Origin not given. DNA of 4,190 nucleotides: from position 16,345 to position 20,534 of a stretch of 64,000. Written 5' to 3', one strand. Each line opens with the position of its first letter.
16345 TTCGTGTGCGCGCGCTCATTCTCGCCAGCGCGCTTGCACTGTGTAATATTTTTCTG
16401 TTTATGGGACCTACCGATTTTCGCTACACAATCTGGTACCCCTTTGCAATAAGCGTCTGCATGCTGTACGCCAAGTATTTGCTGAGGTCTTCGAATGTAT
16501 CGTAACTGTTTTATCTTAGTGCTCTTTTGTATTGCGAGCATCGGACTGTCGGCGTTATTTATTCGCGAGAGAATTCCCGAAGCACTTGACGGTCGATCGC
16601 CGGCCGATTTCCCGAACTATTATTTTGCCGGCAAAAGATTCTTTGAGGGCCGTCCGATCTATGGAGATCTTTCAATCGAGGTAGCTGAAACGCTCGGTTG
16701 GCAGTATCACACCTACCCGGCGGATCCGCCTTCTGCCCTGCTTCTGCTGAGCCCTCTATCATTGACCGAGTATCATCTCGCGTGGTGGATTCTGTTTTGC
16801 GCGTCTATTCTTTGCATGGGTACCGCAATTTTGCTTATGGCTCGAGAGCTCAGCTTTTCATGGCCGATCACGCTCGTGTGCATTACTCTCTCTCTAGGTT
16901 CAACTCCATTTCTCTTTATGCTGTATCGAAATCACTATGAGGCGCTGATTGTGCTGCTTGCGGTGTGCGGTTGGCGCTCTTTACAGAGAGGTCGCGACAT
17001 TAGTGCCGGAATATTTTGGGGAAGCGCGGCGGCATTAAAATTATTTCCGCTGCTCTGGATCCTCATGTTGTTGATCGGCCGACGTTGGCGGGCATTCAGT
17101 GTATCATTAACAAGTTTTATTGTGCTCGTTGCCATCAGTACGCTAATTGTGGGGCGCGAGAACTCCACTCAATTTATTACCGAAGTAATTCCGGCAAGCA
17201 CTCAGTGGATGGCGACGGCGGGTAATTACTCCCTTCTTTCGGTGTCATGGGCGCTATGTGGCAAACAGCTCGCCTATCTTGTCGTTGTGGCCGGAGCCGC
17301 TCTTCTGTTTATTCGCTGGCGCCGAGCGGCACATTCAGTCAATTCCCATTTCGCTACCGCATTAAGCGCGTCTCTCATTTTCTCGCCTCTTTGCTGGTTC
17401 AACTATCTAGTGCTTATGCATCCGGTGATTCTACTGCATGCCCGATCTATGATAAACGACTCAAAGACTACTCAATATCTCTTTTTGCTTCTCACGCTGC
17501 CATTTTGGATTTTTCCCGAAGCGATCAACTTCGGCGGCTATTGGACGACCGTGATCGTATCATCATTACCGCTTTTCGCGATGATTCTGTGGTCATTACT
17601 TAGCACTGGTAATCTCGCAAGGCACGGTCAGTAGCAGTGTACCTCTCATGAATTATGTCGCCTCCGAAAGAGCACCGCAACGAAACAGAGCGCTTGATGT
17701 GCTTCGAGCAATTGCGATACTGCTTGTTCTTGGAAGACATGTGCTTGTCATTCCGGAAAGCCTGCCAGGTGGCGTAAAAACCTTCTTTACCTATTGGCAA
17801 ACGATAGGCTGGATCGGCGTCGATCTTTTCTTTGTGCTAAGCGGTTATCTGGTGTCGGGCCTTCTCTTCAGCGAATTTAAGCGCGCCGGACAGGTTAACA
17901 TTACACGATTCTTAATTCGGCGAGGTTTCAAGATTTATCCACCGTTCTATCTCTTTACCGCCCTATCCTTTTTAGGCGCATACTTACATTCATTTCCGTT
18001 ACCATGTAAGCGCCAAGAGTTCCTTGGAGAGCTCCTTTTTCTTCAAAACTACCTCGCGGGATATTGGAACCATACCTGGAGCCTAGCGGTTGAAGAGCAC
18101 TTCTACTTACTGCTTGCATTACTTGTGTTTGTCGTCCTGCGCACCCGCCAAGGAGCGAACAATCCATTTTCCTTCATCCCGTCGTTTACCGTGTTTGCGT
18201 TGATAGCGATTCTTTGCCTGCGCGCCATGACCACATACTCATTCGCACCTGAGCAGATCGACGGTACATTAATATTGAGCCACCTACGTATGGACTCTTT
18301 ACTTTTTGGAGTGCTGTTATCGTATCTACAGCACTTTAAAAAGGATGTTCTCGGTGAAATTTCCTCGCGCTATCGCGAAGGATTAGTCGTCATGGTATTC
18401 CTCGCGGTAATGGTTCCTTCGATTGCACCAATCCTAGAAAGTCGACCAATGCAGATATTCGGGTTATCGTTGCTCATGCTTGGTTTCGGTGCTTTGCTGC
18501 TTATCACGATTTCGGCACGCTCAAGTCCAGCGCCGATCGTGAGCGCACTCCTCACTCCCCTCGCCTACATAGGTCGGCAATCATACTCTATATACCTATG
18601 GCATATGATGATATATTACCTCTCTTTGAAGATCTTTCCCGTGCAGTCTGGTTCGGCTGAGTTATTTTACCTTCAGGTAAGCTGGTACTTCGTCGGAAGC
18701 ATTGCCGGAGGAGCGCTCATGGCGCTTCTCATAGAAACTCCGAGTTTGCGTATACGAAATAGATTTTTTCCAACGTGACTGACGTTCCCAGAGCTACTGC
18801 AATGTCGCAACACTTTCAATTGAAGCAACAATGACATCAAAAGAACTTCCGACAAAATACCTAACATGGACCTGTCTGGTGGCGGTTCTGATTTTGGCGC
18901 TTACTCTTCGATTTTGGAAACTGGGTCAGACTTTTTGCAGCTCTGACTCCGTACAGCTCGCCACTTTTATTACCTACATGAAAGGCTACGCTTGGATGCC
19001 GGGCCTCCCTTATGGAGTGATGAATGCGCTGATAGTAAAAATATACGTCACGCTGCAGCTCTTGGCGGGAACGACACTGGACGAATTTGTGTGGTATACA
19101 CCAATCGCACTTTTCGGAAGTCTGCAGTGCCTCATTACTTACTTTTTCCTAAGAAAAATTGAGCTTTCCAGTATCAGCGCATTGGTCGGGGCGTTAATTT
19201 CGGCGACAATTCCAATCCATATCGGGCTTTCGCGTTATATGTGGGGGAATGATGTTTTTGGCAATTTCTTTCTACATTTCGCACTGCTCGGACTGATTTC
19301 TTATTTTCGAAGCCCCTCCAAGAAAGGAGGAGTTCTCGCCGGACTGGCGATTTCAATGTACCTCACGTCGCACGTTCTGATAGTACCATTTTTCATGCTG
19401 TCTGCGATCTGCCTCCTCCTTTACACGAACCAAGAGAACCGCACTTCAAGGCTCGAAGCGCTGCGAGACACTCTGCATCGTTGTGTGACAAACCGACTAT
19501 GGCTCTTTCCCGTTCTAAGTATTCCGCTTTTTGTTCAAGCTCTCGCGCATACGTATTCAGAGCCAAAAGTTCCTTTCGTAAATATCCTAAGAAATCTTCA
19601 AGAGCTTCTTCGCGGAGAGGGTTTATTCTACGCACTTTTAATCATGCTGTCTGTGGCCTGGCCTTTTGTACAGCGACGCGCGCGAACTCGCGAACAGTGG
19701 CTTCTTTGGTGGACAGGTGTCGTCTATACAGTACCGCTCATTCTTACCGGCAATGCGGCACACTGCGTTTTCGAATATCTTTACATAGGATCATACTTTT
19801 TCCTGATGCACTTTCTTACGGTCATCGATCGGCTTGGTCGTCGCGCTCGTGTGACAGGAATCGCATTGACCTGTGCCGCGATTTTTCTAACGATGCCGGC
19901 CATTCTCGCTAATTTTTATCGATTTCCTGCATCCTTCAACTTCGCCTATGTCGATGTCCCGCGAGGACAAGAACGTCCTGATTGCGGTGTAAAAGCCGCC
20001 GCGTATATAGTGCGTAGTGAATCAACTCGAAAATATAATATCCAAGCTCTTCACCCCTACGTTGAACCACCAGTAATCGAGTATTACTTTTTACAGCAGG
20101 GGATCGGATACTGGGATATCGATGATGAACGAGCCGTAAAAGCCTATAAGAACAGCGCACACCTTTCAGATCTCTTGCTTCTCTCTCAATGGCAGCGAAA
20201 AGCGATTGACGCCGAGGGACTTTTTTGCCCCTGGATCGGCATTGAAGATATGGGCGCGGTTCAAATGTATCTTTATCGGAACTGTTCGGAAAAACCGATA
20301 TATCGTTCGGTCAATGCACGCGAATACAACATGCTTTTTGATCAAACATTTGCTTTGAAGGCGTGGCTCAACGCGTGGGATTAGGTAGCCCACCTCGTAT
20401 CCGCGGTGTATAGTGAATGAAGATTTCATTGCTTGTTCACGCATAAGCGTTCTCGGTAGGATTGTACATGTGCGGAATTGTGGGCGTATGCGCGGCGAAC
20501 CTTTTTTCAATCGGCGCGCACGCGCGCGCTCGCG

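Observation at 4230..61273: About 57-kb glycan locus with about ten paralogous GT-C/DUF2029-like membrane transferases, three polyprenyl-P-sugar synthases and a Wzm/Wzt exporter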

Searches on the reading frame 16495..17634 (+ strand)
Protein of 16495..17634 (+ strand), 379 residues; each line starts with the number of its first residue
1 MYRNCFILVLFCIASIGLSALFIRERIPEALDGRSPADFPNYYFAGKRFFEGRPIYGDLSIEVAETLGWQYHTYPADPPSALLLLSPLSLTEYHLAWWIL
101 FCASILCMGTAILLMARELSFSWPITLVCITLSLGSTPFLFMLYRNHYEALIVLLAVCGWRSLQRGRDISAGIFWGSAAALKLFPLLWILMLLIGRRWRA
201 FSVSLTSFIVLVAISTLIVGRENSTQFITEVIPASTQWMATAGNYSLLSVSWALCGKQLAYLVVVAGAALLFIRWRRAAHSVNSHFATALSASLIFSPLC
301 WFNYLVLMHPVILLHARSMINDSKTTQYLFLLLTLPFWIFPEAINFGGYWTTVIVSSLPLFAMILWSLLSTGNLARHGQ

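Call 3: search_protein_families(library=pfam, proteins=[window:16495-17634:+], max_evalue=0.01)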
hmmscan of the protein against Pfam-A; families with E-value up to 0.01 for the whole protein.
window:16495-17634:+ (379 aa): 2 families
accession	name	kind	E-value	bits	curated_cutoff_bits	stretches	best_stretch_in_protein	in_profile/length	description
PF09594.16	GT87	-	1.9e-26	93.7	25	1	78-298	4-237/237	Glycosyltransferase family 87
PF23714.1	Rv3627c_N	-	0.0019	18.6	27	0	208-234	22-48/58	Carboxypeptidase Rv3627c-like, N-terminal domain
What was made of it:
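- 16495..17634 (+): M5: GT87 glycosyltransferase, the best PimE-like member. Pfam GT87 93.7 bits (call 3).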

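Call 12: find_encoding_contigs(protein=window:16495-17634:+, flank=10000, max_places=6)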
Protein window:16495-17634:+ (379 aa): no gene with exactly this product is on record in the collection.

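Call 13: find_homologous_proteins(query=window:16495-17634:+, max_evalue=0.001)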
Query window:16495-17634:+ (379 aa): 34 proteins with E <= 0.001 among 8000 candidates.
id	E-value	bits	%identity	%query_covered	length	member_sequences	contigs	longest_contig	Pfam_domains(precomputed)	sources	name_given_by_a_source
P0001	1.6e-248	842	100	100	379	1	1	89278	PF09594.17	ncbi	-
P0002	2.4e-81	292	41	94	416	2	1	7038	PF09594.17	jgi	jgi:hypothetical protein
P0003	1.2e-76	276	43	93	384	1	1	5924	PF09594.17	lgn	-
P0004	1.5e-76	276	42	93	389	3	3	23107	PF09594.17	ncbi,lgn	ncbi:MAG: glycosyltransferase family 87 protein [Acidimicrobiia bacterium]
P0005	1.9e-75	272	43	91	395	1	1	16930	PF09594.17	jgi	jgi:hypothetical protein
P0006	1.9e-75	272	40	96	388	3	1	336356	PF09594.17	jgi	jgi:hypothetical protein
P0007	3.6e-75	272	41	95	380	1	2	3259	PF09594.17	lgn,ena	-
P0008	7.4e-67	244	40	93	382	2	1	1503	PF09594.17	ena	-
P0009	4.7e-64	235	38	93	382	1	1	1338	PF09594.17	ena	-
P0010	2.5e-62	229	39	93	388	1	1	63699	PF09594.17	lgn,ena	-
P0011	2.7e-58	216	37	91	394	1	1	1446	PF09594.17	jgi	jgi:hypothetical protein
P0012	3.1e-57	213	37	88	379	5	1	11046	PF09594.17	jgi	jgi:alpha-1,2-mannosyltransferase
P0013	7.9e-51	191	37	84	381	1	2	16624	PF09594.17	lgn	-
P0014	4.4e-49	186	36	81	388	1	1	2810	PF09594.17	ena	-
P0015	8.6e-18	83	32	73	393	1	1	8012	PF09594.17,PF06728.20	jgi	jgi:alpha-1,2-mannosyltransferase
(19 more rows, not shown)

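Call 14: find_encoding_contigs(protein=P0001, flank=10000, max_places=3)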
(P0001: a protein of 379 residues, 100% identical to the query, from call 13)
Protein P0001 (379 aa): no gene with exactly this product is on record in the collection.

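Call 15: list_cluster_members(proteins=[P0001, P0004, P0006])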
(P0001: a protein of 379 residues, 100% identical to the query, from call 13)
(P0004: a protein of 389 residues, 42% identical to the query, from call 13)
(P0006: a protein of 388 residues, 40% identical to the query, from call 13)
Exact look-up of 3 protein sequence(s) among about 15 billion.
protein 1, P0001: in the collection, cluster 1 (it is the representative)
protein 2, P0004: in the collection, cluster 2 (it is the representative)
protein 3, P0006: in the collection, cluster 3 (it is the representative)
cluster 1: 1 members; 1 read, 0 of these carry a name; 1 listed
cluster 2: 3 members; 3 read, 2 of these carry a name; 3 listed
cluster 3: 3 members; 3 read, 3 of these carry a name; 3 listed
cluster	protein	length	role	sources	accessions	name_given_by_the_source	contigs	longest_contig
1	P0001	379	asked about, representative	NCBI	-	-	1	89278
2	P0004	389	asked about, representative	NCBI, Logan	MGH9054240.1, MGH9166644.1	MAG: glycosyltransferase family 87 protein [Acidimicrobiia bacterium]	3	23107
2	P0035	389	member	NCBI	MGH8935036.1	MAG: glycosyltransferase family 87 protein [Acidimicrobiia bacterium]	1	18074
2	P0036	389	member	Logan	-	-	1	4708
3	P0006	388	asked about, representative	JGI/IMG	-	hypothetical protein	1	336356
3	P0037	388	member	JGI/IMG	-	hypothetical protein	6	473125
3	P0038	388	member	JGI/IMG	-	hypothetical protein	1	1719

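Call 17: find_related_loci(query=A1, collection=genome_contigs, flank=10000)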
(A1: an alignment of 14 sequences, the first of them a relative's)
Query A1 (379 aa) in genome_contigs; peptide patterns used: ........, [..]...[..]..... (x = any residue, [..] = any of these).
47 stretches matched a pattern; 17 encode a relative of the query (tblastn E <= 1e-3); 17 distinct loci.
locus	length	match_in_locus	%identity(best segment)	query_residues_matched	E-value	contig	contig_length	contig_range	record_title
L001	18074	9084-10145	42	12-365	4e-82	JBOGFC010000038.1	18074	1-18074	MAG: Acidimicrobiia bacterium isolate M3-B2_metabat2.bin.49 k127_548025, whole genome shotgun sequence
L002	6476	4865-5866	36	27-363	5e-59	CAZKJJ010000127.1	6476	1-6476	MAG TPA_asm: uncultured Acidimicrobiia bacterium isolate SRP321284_co1_79 genome assembly, contig: NODE_16874_length_647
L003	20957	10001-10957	35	38-356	3e-56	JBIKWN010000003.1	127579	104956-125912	MAG: Bdellovibrionota bacterium isolate ME2015-09-13_3300035666_group6_bin236 Rohwer_bin1197_scaffold_59_c1, whole genom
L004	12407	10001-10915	39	3-310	1e-55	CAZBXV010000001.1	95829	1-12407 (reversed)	MAG TPA_asm: uncultured Acidimicrobiia bacterium isolate SRP214966_co1_475 genome assembly, contig: NODE_183_length_9582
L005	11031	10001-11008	36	27-364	2e-55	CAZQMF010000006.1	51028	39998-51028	MAG TPA_asm: uncultured Acidimicrobiia bacterium isolate SRP214966_co3_409 genome assembly, contig: NODE_482_length_5102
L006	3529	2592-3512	37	38-345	4e-55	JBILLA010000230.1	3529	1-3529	MAG: Bdellovibrionota bacterium isolate ME2017-07-24_3300042509_group7_bin149 Rohwer_bin1199_scaffold_40480_c1, whole ge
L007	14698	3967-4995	37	20-364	4e-53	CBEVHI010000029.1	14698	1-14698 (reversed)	MAG TPA_asm: uncultured bacterium isolate SRR13309659_concoct_16 genome assembly, contig: ERZ26778719.199, whole genome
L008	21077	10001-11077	37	3-364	8e-53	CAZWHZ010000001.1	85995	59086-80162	MAG TPA_asm: uncultured Acidimicrobiia bacterium isolate SRP214966_co3_231 genome assembly, contig: NODE_107_length_8599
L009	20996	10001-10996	37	34-365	3e-49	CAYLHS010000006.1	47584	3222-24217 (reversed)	MAG TPA_asm: uncultured Acidimicrobiia bacterium isolate binchicken_co151_350 genome assembly, contig: NODE_906_length_4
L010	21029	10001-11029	37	20-364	1e-53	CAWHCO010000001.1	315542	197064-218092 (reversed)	MAG: uncultured bacterium isolate MFD02923.bin.2.53 genome assembly, contig: contig_12686, whole genome shotgun sequence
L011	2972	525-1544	37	21-364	3e-40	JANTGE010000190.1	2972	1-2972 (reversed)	MAG: Acidimicrobiia bacterium isolate bin10049 c_000000040046, whole genome shotgun sequence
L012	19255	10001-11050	30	10-365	1e-39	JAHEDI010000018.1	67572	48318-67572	MAG: bacterium isolate Ww197 NODE_297_length_67572_cov_9.068212, whole genome shotgun sequence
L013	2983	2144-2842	37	10-248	2e-38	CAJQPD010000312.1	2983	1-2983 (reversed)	MAG: uncultured Acidimicrobiia bacterium isolate 3_20180319_Bin_MAXBIN_280_sub_1_1 genome assembly, contig: c_0000111801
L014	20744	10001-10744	36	28-271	3e-35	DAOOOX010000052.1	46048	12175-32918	MAG TPA_asm: Verrucomicrobiia bacterium isolate AMR_MDS_2612 NODE_876_length_46048_cov_14.074359, whole genome shotgun s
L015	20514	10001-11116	32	6-364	7e-33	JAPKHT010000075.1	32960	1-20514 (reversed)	MAG: Verrucomicrobiia bacterium isolate PDA_C_MAG.85 MAG.85_75, whole genome shotgun sequence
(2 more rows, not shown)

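Call 46: search_solved_structures(query=A1, max_evalue=1, show_alignments=2)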
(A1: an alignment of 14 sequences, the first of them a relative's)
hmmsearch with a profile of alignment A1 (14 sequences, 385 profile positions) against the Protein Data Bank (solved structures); distinct sequences matched with E-value up to 1: 1.
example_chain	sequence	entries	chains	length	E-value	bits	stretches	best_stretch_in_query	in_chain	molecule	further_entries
9dm5_A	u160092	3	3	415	8.7e-11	44.7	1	81-335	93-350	Mannosyltransferase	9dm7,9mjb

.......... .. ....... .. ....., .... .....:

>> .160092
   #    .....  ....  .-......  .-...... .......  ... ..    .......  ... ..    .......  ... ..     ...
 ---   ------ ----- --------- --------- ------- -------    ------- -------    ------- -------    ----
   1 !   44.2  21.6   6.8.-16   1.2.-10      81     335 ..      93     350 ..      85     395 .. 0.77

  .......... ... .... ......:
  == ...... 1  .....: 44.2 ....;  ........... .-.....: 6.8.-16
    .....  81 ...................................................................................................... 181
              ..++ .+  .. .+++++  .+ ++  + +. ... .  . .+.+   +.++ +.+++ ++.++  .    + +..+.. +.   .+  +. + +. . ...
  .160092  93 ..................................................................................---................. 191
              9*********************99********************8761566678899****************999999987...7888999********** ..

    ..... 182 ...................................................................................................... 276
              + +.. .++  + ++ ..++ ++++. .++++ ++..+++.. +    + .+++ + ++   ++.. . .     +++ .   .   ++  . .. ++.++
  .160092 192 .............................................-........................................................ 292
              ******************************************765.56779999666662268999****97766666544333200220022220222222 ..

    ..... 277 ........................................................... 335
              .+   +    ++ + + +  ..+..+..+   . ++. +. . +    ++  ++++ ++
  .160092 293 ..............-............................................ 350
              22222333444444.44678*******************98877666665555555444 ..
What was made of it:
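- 16495..17634 (+): Its family profile hits PDB 9dm5 (PimE) at E 8.7e-11 (call 46).
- On GT87 / PimE-type catalysis: The alignment to PimE itself covers only the central region (call 46).
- Tried and rejected: Only the GT87 profile hit PimE (call 46).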

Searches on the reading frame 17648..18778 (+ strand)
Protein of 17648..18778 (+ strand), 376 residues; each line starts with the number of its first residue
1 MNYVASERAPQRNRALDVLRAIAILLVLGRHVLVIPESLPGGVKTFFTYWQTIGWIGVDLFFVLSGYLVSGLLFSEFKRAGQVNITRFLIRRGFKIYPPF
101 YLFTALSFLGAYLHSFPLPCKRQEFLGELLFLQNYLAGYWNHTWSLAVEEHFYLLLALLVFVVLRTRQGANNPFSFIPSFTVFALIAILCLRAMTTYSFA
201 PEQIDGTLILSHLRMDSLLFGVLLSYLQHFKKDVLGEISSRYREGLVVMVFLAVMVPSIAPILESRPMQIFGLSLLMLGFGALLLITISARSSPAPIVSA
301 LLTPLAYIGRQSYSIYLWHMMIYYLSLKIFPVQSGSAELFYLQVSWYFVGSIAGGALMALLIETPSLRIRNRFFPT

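Call 4: search_protein_families(library=pfam, proteins=[window:17648-18778:+], max_evalue=0.001)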
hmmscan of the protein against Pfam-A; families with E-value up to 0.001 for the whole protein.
window:17648-18778:+ (376 aa): 2 families
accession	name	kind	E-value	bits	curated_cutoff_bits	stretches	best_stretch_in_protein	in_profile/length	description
PF01757.29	Acyl_transf_3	-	2.1e-28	99.8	31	1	14-358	2-324/326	Acyltransferase domain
PF10129.15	OpgC_C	-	1e-05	25.1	21.4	0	279-334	273-329/358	OpgC protein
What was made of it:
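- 17648..18778 (+): AT3-family integral membrane O-acyltransferase. Acyl_transf_3 99.8 bits (call 4).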

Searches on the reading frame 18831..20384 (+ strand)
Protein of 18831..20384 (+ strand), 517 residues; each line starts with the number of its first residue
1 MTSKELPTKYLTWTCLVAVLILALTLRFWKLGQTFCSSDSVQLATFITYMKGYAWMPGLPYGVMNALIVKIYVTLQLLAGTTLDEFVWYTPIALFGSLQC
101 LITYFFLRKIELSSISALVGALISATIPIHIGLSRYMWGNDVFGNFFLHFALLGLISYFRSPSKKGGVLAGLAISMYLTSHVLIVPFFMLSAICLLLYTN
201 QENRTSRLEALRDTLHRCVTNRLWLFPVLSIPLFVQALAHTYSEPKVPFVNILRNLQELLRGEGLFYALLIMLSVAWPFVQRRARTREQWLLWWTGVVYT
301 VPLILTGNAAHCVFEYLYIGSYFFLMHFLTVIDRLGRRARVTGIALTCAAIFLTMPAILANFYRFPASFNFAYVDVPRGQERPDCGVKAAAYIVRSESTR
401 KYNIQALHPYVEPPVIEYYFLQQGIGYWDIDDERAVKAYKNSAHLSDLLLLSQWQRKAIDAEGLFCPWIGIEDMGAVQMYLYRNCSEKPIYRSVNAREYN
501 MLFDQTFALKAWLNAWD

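Call 3: search_protein_families(library=pfam, proteins=[window:18831-20384:+], max_evalue=0.01)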
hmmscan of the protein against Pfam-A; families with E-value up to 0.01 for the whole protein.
window:18831-20384:+ (517 aa): 1 family
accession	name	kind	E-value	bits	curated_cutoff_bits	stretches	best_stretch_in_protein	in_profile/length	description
PF02366.24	PMT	-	0.00011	22.3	22.7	1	93-188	90-189/245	Dolichyl-phosphate-mannose-protein mannosyltransferase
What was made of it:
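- On GT-C fold superfamily (for 18831, 59152, 39916 and 49132): 18831: PMT 22.3 bits against GA 22.7 (call 3).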

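Call 11: search_protein_families(library=ncbifam, proteins=[window:18831-20384:+], max_evalue=0.1)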
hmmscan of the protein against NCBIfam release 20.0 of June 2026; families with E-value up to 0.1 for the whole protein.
window:18831-20384:+ (517 aa): 0 families

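Call 22: search_protein_families(library=pfam, proteins=[window:18831-20384:+], max_evalue=10)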
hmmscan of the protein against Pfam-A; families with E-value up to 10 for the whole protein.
window:18831-20384:+ (517 aa): 3 families
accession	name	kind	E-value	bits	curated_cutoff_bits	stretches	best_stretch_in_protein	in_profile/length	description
PF02366.24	PMT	-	0.00011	22.3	22.7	1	93-188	90-189/245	Dolichyl-phosphate-mannose-protein mannosyltransferase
PF11674.13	DUF3270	-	0.085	13.5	25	1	81-123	32-73/86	Protein of unknown function (DUF3270)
PF24377.1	DUF7533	-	0.99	10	27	0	150-186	18-54/74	Family of unknown function (DUF7533)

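Call 79: search_solved_structures(query=window:18831-20384:+, max_evalue=10)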
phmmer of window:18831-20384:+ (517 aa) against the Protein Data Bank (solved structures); distinct sequences matched with E-value up to 10: 0.
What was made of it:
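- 18831..20384 (+): M9: probable PMT/ArnT-like GT-C (weak evidence). No PDB sequence hit (call 79).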
